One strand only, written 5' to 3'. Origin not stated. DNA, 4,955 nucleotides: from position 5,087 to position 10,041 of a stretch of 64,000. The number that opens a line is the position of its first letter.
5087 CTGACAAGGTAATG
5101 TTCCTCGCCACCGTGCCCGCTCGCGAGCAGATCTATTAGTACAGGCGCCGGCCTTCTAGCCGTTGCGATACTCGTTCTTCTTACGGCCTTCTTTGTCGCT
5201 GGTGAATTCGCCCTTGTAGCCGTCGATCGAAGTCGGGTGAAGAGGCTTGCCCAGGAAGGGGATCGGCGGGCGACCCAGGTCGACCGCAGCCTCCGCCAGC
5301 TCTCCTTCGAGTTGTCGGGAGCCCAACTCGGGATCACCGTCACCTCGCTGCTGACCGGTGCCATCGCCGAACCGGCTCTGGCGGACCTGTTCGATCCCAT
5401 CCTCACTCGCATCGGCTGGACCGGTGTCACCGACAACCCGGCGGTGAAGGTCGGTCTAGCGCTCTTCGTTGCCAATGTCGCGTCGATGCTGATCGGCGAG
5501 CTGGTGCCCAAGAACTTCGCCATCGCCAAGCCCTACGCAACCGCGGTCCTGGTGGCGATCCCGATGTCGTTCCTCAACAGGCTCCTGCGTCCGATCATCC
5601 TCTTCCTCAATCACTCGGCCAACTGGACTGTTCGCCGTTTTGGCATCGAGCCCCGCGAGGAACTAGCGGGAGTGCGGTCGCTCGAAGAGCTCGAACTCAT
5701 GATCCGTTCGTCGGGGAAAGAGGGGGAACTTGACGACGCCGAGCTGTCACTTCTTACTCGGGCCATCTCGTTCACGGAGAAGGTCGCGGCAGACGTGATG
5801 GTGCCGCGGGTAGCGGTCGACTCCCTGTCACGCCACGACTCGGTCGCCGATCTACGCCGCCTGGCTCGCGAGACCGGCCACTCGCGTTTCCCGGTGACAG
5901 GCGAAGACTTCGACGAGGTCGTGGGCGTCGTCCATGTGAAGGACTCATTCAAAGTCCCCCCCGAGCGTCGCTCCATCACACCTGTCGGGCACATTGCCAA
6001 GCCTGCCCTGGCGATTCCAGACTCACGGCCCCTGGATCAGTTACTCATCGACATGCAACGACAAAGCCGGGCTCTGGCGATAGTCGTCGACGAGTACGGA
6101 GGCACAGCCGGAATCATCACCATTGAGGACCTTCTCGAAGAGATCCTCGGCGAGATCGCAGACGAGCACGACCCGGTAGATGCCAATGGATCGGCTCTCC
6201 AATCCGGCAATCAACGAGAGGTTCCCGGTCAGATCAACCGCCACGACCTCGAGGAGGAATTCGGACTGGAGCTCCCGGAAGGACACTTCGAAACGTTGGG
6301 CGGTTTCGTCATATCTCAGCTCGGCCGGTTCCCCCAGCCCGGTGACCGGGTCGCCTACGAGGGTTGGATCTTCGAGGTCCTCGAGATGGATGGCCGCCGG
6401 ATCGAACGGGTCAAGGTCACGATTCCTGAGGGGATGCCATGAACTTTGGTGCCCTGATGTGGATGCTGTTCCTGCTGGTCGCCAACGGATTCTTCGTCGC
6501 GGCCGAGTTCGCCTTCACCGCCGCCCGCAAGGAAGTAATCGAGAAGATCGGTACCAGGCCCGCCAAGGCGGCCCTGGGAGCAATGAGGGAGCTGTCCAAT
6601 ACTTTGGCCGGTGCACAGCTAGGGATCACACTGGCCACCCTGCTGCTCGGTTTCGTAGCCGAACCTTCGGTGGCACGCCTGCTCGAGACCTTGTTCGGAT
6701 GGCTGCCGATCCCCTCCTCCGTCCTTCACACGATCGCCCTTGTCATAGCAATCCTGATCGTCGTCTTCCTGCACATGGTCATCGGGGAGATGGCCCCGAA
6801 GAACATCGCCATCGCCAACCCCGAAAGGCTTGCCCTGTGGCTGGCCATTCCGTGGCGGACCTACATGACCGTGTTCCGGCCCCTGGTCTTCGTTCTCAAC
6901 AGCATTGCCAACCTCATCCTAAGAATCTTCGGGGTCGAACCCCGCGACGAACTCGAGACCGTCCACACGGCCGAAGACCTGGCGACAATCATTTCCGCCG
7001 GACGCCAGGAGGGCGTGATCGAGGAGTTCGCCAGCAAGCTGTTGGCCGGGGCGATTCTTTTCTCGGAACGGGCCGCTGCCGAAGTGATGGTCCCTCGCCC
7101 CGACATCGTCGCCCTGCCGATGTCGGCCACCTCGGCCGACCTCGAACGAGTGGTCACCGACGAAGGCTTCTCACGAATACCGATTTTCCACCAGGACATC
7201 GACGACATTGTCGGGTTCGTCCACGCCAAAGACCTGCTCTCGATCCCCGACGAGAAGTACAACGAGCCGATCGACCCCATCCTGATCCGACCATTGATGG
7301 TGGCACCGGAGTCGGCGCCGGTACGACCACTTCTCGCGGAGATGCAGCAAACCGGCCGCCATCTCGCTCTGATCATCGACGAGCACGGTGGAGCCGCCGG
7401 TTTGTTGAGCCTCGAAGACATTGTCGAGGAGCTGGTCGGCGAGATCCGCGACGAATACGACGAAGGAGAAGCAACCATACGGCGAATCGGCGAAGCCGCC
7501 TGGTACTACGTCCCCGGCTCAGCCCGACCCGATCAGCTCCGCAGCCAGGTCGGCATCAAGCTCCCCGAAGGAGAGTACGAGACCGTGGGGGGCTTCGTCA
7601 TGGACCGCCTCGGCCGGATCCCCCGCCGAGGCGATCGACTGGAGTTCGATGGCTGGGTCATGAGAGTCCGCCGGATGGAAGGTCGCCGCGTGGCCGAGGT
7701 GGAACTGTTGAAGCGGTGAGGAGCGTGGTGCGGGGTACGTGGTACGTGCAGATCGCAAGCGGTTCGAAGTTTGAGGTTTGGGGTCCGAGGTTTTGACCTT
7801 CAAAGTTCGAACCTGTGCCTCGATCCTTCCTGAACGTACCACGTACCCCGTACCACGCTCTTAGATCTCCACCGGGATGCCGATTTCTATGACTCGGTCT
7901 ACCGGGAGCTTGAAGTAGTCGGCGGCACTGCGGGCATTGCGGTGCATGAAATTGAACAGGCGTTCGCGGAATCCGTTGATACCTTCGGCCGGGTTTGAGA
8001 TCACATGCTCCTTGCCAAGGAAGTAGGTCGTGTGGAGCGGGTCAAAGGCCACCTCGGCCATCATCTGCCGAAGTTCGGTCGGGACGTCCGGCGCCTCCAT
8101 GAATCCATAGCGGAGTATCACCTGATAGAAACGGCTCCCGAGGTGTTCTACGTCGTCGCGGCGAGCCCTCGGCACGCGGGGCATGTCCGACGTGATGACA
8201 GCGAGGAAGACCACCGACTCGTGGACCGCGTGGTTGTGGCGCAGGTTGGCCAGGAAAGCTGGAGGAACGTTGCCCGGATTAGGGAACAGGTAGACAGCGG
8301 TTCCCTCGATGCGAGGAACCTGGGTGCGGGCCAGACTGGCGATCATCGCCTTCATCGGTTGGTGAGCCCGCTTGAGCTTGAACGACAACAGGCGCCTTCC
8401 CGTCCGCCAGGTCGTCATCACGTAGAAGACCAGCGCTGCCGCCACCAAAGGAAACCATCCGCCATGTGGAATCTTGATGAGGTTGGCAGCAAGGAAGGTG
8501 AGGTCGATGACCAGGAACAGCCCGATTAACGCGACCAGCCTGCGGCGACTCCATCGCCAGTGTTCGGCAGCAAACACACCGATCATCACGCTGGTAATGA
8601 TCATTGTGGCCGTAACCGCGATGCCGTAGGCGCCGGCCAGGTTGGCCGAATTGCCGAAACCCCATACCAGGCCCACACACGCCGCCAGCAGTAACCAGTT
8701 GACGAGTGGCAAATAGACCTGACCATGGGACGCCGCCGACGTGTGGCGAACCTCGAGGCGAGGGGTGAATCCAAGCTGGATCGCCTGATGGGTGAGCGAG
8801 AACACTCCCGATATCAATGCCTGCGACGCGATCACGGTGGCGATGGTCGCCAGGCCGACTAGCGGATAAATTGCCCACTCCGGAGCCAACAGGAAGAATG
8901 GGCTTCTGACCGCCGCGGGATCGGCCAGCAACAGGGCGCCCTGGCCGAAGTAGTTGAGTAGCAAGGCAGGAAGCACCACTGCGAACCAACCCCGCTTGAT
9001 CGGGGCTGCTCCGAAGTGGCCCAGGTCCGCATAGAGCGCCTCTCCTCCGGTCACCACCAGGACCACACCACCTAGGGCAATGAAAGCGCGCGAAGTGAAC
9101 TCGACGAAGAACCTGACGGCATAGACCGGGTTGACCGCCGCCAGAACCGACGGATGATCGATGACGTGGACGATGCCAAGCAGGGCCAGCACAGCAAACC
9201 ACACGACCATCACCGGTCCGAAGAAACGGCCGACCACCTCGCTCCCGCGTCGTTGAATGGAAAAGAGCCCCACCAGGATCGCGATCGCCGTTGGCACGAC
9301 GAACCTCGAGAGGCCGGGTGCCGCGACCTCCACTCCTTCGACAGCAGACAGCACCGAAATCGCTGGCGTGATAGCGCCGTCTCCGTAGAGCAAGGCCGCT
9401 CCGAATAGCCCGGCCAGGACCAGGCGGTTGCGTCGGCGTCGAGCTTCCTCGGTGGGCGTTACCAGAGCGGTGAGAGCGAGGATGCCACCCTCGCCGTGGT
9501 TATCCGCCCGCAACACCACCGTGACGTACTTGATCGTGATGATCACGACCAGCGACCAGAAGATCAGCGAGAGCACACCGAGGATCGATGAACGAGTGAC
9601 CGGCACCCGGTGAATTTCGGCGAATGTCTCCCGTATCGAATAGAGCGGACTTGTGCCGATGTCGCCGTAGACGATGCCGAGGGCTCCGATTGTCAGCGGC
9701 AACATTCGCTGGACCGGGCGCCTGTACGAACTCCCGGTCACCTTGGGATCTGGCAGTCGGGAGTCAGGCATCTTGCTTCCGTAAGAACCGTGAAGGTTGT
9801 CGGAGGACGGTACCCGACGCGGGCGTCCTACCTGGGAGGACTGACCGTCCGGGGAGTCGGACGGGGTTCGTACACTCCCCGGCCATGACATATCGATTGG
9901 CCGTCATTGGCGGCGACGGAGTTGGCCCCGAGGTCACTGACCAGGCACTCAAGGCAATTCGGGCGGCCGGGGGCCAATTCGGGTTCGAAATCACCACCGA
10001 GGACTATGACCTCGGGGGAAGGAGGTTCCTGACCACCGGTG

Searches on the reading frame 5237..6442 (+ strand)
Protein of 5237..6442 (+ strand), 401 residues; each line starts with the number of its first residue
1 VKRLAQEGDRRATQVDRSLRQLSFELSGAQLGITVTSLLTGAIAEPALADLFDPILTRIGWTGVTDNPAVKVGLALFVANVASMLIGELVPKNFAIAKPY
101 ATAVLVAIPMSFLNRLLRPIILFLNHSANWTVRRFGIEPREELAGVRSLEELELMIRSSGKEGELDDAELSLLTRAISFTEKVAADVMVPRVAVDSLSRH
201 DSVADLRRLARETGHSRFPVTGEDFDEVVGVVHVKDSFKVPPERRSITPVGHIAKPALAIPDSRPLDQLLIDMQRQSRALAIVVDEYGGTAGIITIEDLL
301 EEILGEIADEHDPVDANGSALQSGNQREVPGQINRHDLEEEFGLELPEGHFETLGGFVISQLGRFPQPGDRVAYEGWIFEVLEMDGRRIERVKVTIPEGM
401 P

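Call 42: search_protein_families(library=ncbifam, proteins=[window:5237-6442:+])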
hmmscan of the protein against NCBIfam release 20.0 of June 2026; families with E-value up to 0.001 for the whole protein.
window:5237-6442:+ (401 aa): 5 families
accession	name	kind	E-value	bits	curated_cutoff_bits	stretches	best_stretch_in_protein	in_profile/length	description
TIGR03520.1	GldE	subfamily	1.6e-53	182.3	376.05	1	62-396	77-407/408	gliding motility-associated protein GldE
NF052568.1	PolamExpPaeASal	equivalog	2.5e-45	155.1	500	1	2-395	34-423/424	polyamine export protein PaeA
NF011675.0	PRK15094.1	equivalog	3.6e-41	141.4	379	1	150-399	35-284/292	CNNM family magnesium/cobalt transport protein CorC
NF008604.1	PRK11573.1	equivalog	7.7e-39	133.7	475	1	2-395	39-417/428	hypothetical protein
NF038279.1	TF_CBS_SpxR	exception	9.1e-05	21.4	600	1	183-301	189-303/427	CBS-HotDog domain-containing transcription factor SpxR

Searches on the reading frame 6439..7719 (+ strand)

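Call 42: search_protein_families(library=ncbifam, proteins=[window:6439-7719:+])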
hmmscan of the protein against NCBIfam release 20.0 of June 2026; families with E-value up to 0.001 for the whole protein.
window:6439-7719:+ (426 aa): 4 families
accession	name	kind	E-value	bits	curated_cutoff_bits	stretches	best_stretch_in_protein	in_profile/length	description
NF052568.1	PolamExpPaeASal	equivalog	1.3e-55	189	500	1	6-418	5-417/424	polyamine export protein PaeA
TIGR03520.1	GldE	subfamily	2e-54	185.2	376.05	1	11-423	3-405/408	gliding motility-associated protein GldE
NF011675.0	PRK15094.1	equivalog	7.9e-41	140.3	379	1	177-422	33-278/292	CNNM family magnesium/cobalt transport protein CorC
NF008604.1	PRK11573.1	equivalog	1.4e-32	113.2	475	1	99-421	92-414/428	hypothetical protein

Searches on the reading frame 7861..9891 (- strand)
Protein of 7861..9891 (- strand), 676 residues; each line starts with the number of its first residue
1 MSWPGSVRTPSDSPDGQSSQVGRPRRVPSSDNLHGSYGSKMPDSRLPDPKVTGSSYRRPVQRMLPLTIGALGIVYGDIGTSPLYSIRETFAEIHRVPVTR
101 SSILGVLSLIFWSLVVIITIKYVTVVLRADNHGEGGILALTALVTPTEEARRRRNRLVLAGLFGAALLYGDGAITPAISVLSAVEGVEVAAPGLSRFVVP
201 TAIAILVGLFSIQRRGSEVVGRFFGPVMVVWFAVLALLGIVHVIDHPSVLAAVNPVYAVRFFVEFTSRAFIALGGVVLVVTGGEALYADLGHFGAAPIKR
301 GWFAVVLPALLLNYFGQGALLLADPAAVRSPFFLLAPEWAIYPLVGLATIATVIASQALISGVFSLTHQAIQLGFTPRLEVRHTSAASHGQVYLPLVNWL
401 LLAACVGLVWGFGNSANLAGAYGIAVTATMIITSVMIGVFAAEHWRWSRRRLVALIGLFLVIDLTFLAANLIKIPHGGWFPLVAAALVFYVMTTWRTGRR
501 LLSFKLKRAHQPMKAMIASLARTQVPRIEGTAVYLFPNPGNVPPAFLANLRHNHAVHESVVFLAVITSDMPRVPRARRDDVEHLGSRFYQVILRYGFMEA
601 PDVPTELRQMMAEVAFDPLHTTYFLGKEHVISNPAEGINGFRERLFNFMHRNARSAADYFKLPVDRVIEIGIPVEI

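Call 42: search_protein_families(library=ncbifam, proteins=[window:7861-9891:-])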
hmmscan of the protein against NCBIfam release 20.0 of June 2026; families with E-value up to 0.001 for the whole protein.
window:7861-9891:- (676 aa): 2 families
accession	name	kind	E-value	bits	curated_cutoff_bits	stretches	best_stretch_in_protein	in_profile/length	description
NF008015.0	PRK10745.1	equivalog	3.2e-215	716.1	883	1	65-676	11-622/622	low affinity potassium transporter Kup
TIGR00794.1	kup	equivalog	5.1e-174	580.5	539.6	2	148-613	117-587/688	potassium uptake protein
